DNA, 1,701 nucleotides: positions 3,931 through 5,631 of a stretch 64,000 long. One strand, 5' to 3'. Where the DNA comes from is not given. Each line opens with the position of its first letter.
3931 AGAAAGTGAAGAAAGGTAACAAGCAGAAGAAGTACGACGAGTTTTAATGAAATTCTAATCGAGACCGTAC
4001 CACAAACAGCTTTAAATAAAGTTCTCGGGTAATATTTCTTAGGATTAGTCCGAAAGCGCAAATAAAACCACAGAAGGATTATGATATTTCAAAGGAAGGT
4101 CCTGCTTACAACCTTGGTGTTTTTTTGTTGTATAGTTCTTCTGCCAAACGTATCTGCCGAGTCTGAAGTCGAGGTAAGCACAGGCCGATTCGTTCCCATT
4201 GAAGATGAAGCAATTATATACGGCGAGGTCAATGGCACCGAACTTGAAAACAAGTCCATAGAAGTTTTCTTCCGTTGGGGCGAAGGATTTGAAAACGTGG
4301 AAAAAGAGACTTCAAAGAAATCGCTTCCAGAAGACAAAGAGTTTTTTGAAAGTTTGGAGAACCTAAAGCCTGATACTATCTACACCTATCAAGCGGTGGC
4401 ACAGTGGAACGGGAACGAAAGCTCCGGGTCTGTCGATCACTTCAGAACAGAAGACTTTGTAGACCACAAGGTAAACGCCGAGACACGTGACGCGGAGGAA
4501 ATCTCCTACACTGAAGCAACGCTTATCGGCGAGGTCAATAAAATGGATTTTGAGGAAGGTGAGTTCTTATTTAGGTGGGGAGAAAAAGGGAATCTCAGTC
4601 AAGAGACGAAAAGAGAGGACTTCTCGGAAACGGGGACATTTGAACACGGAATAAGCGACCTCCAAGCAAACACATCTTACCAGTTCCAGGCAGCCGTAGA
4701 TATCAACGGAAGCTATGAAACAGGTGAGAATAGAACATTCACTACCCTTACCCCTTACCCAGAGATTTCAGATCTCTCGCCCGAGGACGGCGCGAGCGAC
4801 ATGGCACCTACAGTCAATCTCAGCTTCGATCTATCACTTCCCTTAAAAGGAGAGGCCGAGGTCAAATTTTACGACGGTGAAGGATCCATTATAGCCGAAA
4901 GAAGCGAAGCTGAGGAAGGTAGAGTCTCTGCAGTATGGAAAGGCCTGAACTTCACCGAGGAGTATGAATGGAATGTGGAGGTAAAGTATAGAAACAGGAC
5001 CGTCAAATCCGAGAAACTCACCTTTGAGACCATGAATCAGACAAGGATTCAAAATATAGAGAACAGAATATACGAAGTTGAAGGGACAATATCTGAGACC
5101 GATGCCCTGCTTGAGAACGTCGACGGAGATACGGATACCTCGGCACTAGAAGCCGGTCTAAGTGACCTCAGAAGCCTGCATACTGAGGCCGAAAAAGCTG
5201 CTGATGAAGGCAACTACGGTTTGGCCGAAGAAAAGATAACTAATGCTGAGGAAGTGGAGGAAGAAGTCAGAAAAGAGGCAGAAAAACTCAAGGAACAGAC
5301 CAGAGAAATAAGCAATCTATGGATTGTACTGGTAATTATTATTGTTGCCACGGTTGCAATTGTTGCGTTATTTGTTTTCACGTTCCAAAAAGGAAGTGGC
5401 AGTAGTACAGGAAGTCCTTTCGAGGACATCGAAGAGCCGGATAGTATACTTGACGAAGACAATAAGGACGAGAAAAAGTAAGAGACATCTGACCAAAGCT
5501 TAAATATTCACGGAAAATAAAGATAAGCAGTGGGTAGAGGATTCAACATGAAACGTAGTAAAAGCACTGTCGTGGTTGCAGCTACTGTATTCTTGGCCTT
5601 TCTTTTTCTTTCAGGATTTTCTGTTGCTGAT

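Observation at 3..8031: Tandem array of three paralogous, glycosylation-sequon-dense, membrane-anchored surface proteins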

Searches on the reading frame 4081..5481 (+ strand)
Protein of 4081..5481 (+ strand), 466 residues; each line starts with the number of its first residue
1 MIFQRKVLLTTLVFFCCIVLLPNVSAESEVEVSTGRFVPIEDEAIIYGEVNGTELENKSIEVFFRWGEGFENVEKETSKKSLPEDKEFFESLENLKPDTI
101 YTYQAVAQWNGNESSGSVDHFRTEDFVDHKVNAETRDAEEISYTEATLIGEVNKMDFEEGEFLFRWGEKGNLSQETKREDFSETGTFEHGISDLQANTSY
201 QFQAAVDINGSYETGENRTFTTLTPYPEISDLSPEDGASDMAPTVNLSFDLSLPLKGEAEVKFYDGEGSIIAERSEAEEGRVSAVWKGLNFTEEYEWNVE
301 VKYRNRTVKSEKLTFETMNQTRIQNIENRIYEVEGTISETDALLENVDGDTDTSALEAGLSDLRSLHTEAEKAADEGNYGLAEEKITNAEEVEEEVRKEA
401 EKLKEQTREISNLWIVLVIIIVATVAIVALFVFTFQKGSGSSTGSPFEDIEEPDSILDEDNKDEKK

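Call 3: search_protein_families(library=pfam, proteins=[window:4081-5481:+], max_evalue=1)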
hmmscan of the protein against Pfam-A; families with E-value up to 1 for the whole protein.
window:4081-5481:+ (466 aa): 12 families
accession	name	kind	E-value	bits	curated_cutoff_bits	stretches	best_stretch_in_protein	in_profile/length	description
PF16656.11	Pur_ac_phosph_N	-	0.00018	22.4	30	1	91-123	64-93/93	Purple acid Phosphatase, N-terminal domain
PF17964.7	Big_10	-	0.00044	20.9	22.9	0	193-250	48-107/164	Bacterial Ig domain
PF00041.27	fn3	-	0.0071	17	25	0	186-212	48-75/84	Fibronectin type III domain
PF24169.1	Fn3-I_PB4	-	0.022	15.7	27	0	174-205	36-67/88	Straight fiber protein PB4 first Fn3-like domain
PF07198.17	DUF1410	-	0.026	15.3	25.5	0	186-209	35-55/61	Protein of unknown function (DUF1410)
PF12575.13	Pox_EPC_I2-L1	-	0.033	14.8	23.4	1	391-437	25-70/72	Poxvirus entry protein complex L1 and I2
PF14283.11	CD1107-like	-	0.062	13.6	26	1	388-437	105-154/158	Mobile element protein CD1107-like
PF10717.14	ODV-E18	-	0.068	13.5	28.1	1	406-445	15-55/87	Occlusion-derived virus envelope protein ODV-E18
PF00435.27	Spectrin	-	0.069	14.1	29.9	1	323-415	3-90/105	Spectrin repeat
PF17280.7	DUF5345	-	0.1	13.2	27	1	385-432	15-63/77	Family of unknown function (DUF5345)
PF06024.17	Orf78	-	0.12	13.1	29.4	1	388-433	44-84/101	Orf78 (ac78)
PF03194.20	LUC7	-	0.39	10.9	33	1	310-407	76-176/246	LUC7 N_terminus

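Call 4: search_protein_families(library=ncbifam, proteins=[window:4081-5481:+], max_evalue=1)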
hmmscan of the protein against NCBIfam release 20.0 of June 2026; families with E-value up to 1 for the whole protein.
window:4081-5481:+ (466 aa): 4 families
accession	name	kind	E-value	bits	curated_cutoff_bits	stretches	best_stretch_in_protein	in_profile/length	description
NF049893.1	spr0155_permease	equivalog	0.0035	17.6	120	1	380-437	34-91/165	ABC transporter permease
NF042931.1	SAG1386_EF1546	equivalog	0.0056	16.8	80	1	383-430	4-51/158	SAG1386/EF1546 family surface-associated protein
NF003034.1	PRK03918.1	equivalog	0.014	13.4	700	1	319-413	198-288/878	DNA double-strand break repair ATPase Rad50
NF033483.0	PknB_PASTA_kin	equivalog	0.019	14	450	1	328-438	260-359/563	Stk1 family PASTA domain-containing Ser/Thr kinase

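Call 8: find_homologous_proteins(query=window:4081-5481:+, max_evalue=0.001)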
Query window:4081-5481:+ (466 aa): 1 proteins with E <= 0.001 among 8000 candidates.
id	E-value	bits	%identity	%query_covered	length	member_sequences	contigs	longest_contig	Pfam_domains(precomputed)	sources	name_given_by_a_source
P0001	3.1e-292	987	100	97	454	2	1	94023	-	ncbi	ncbi:MAG: hypothetical protein ACLFTY_01525 [Candidatus Aenigmatarchaeota archaeon]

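Call 9: find_encoding_contigs(protein=P0001, flank=10000, max_places=6)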
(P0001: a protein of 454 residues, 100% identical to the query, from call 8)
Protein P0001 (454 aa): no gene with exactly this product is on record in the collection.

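Call 16: search_solved_structures(query=A1, max_evalue=1, show_alignments=2)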
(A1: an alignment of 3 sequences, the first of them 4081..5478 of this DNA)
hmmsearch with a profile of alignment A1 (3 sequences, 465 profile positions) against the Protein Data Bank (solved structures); distinct sequences matched with E-value up to 1: 14.
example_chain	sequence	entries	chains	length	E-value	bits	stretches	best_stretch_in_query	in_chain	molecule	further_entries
8gji_A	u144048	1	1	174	0.03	16.6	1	302-355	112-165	GCG binder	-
2ibg_A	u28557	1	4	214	0.11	14.6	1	61-183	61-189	CG9211-PA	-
2ibb_A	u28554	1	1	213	0.12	14.6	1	61-183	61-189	CG9211-PA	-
2edy_A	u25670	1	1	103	0.16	14.1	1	45-93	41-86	Receptor-type tyrosine-protein phosphatase F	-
6brb_D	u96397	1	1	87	0.19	13.9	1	43-105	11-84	Tn3-like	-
2ic2_A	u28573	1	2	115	0.2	13.8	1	60-102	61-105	CG9211-PA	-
6pol_A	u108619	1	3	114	0.24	13.6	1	72-111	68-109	Roundabout homolog 3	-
3b83_A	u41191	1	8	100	0.28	13.3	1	73-112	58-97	TEN-D3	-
7cg1_A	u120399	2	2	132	0.45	12.7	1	118-212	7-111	Anti-sigma factor RsgI, N-terminal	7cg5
2rbl_A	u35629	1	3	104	0.46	12.7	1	54-106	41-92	Tenascin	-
8izf_A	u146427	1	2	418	0.5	12.5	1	364-407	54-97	Ceramide synthase LAC1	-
8izd_A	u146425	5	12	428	0.5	12.5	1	364-407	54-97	Ceramide synthase LAC1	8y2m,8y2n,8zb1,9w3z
2rb8_A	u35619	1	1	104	0.56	12.4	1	58-106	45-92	Tenascin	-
6pog_A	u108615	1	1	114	0.74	12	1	72-108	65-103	Roundabout homolog 3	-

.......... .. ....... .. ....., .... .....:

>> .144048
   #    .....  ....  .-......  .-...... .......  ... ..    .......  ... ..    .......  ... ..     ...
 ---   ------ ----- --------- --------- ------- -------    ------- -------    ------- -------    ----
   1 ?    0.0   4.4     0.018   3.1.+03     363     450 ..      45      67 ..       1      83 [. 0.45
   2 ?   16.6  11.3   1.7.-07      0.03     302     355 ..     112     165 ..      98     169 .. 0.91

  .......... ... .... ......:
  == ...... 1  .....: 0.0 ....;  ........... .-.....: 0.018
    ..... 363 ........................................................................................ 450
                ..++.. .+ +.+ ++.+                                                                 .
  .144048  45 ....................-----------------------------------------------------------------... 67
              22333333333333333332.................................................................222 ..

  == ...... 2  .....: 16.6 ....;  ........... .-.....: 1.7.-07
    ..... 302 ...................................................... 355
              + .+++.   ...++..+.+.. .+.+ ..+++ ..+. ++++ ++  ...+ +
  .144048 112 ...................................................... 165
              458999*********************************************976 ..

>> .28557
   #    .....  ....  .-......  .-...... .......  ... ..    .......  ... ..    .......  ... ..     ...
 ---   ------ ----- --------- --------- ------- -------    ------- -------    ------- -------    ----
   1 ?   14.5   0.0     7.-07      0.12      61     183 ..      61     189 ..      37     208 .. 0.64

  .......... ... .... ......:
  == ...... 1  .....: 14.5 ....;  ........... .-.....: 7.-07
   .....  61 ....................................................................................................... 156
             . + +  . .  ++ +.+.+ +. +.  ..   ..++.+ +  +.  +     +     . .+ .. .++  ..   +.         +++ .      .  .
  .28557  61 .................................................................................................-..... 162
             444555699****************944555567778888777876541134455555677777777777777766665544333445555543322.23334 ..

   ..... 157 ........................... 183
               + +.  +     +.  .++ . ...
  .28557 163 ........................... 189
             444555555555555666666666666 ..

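Call 36: search_protein_representatives(alignment_id=A1)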
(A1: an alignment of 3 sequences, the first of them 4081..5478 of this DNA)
Query: 3 sequences, 465 profile positions. Proteins with E-value up to 0.001 (for the whole library): 8787; up to 1e-10: 2512; up to 1e-30: 316. The best 150 are listed.
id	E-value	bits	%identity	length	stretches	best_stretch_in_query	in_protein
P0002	8.0e-248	839.5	-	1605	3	1-465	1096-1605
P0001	8.3e-222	753.7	-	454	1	10-444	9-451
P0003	2.3e-208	709.3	-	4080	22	24-188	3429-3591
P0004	5.1e-205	698.3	-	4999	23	13-204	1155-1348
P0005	7.6e-160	549.4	-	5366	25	201-304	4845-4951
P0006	3.3e-153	527.5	-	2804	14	7-211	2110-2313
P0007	8.5e-122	423.9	-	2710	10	13-209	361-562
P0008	6.9e-115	401.2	-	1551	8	13-206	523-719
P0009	3.6e-109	382.3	-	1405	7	20-203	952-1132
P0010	1.2e-107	377.3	-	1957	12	214-298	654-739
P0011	3.3e-101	356.1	-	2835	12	214-300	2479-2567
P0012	2.0e-95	337.0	-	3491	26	70-215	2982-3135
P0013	4.1e-94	332.7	-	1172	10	201-301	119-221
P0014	9.4e-94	331.5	-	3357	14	11-208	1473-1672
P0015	8.6e-93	328.3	-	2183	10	11-209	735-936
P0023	1.3e-80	288.1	-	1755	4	4-440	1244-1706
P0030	7.6e-74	265.9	-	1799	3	114-399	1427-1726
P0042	1.5e-66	241.8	-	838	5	299-459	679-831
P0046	1.4e-64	235.3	-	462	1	10-429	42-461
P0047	3.4e-64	234.0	-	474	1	23-434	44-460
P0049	8.2e-63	229.5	-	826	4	283-462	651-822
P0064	1.2e-56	209.1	-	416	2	11-300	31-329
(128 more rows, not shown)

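Call 38: list_cluster_members(proteins=[P0003, P0004, P0005, P0006, P0023, P0030, P0046, P0047, P0042, P0049])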
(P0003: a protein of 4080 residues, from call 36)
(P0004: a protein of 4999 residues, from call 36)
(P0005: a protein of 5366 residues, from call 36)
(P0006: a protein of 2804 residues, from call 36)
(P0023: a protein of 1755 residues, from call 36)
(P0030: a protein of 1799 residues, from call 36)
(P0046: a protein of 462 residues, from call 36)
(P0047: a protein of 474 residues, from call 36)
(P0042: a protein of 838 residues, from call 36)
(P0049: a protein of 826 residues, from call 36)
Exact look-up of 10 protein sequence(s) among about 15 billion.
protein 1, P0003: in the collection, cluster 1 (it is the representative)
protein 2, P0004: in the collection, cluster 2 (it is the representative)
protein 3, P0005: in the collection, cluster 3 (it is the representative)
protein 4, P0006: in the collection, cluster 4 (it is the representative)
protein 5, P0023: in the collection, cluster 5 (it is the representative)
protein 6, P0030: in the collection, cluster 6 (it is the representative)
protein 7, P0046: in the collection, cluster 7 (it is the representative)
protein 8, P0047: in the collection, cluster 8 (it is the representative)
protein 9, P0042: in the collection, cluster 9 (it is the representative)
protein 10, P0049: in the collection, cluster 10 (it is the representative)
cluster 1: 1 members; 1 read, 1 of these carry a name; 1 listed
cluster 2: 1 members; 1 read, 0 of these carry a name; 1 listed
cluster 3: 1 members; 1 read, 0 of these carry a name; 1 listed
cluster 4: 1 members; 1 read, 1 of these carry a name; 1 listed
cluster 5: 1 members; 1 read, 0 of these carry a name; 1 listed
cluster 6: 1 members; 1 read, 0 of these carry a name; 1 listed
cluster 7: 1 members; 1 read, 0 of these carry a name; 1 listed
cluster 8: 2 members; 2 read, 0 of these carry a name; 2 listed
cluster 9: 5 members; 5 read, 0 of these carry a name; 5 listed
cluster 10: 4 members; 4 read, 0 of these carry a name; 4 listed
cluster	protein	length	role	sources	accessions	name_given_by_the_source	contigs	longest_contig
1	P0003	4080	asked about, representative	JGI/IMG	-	phosphodiesterase/alkaline phosphatase D-like protein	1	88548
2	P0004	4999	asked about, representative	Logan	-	-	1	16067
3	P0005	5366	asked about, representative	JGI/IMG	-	-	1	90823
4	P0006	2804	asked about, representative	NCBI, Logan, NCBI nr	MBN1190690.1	MAG: tetratricopeptide repeat protein [Dehalococcoidales bacterium] | tetratricopeptide repeat protein [Dehalococcoidales bacterium]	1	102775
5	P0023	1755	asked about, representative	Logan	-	-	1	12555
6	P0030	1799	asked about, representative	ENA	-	-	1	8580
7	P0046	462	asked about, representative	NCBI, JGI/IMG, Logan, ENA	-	-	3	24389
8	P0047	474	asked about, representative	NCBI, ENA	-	-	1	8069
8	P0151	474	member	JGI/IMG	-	-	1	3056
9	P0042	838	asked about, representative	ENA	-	-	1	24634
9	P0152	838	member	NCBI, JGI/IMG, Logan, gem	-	-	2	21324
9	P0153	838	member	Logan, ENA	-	-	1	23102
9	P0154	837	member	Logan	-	-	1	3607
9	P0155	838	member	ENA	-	-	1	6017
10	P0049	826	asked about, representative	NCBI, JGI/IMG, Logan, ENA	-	-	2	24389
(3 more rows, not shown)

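Call 40: find_homologous_proteins(query=A2, max_evalue=1e-10)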
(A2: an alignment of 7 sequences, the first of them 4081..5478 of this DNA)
Query A2 (7 sequences) (466 aa, profile of the alignment): 2 proteins with E <= 1e-10 among 8000 candidates.
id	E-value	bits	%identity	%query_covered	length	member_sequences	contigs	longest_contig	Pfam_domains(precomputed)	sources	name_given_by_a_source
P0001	3.2e-178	611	100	97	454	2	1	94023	-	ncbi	ncbi:MAG: hypothetical protein ACLFTY_01525 [Candidatus Aenigmatarchaeota archaeon]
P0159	2.1e-29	121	25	18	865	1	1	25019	PF16655.13,PF00041.28,PF16656.12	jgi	-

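Call 56: predict_structure(alignment_id=A2)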
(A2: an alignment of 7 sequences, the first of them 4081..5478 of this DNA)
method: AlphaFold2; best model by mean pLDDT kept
length: 466 residues; sequences in the alignment: 7
mean_pLDDT: 81.2   pTM: 0.48
mean pLDDT of the five models: 81.2, 81.0, 80.7, 80.1, 78.5
residues with pLDDT >= 90: 228; 70-90: 134; 50-70: 55; < 50: 49
segments of 3 or more residues with pLDDT < 50: 14-27, 126-128, 436-466
pLDDT, mean of each block of 10 residues (from residue 1): 56 47 45 80 83 72 90 87 84 83 91 88 61 89 92 83 93 92 92 91 88 89 87 95 95 88 96 94 95 97 91 96 96 93 82 89 97 94 96 91 74 57 68 47 33 37 34
secondary structure, 60 per line:
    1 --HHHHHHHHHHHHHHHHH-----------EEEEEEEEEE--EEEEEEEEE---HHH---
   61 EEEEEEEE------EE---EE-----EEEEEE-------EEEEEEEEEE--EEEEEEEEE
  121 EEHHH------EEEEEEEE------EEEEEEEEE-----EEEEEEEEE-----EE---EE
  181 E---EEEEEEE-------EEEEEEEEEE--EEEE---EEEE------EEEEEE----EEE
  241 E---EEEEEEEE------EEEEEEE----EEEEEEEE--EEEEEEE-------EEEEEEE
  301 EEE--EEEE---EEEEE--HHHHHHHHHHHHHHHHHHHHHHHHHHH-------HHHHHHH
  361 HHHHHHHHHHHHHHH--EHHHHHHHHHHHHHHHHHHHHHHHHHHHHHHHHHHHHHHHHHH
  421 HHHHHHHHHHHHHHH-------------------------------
elements in order: H3-19 E31-40 E43-51 E61-68 E87-92 E100-109 E112-122 E132-139 E146-154 E160-168 E179-181 E185-191 E199-208 E211-214 E218-221 E228-233 E238-241 E245-252 E259-265 E270-277 E280-286 E294-303 E306-309 E313-317 H320-346 H354-375 H379-435

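Call 58: fold_search(model_id=the predicted structure, library=pdb)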
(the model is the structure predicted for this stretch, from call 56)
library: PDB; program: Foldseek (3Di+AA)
matches with E <= 10: 1890; with E <= 0.001: 621
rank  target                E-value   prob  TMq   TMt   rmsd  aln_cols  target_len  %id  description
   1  6xay_C                7.9e-13  1.00  0.27  0.37   9.7       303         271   17  Structure of a fragment of human fibronectin containing the 10th, 11th and 12th type III domains (released 2021-06-09)
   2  6xay_A                6.9e-12  1.00  0.27  0.36   9.8       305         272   16  Structure of a fragment of human fibronectin containing the 10th, 11th and 12th type III domains (released 2021-06-09)
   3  7v3p_A                1.1e-11  1.00  0.19  0.12  16.9       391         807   13  Cryo-EM structure of the IGF1R/insulin complex (released 2022-08-17)
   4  6xay_B                1.2e-11  1.00  0.26  0.36   9.7       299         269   15  Structure of a fragment of human fibronectin containing the 10th, 11th and 12th type III domains (released 2021-06-09)
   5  6x3a                  1.6e-11  1.00  0.20  0.27  16.3       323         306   15  Crystal structure of the FN4-FN6 domains of human PTPRD (released 2021-05-26)
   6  5u8q_A                3.4e-11  1.00  0.22  0.15  14.9       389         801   13  Structure of the ectodomain of the human Type 1 insulin-like growth factor receptor in complex with IGF-I (released 2018-02-28)
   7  1tdq_A                4.4e-11  1.00  0.28  0.41  10.7       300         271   15  Structural basis for the interactions between tenascins and the C-type lectin domains from lecticans: evidence for a c (released 2004-08-31)
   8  2v5y                  4.6e-11  1.00  0.22  0.19  14.2       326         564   12  Crystal structure of the receptor protein tyrosine phosphatase mu ectodomain (released 2007-09-11)
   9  5u8r_A                4.6e-11  1.00  0.22  0.15  15.9       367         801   14  Structure of the ectodomain of the human Type 1 insulin-like growth factor receptor (released 2018-02-28)
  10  7y8s_A                6.7e-11  1.00  0.18  0.29  19.9       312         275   12  Crystal structure of sDscam FNIII1-3 domains, isoform beta2v6 (released 2023-05-24)
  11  7ne1_B                8.7e-11  1.00  0.18  0.26  13.9       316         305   15  Structure of the complex between Netrin-1 and its receptor Neogenin (released 2021-03-31)
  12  6tpw                  1.0e-10  1.00  0.22  0.26  12.2       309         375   14  Crystal structures of FNIII domain one through four of the human leucocyte common antigen-related protein ( LAR) (released 2020-05-13)
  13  5e55_A                1.0e-10  1.00  0.16  0.21  18.8       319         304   12  Crystal structure of mouse CNTN6 FN1-FN3 domains (released 2016-08-31)
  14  5e55_B                1.1e-10  1.00  0.18  0.25  18.2       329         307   11  Crystal structure of mouse CNTN6 FN1-FN3 domains (released 2016-08-31)
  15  6iaa_A                1.6e-10  1.00  0.20  0.13  18.1       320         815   13  hRobo2 ectodomain (released 2019-03-13)
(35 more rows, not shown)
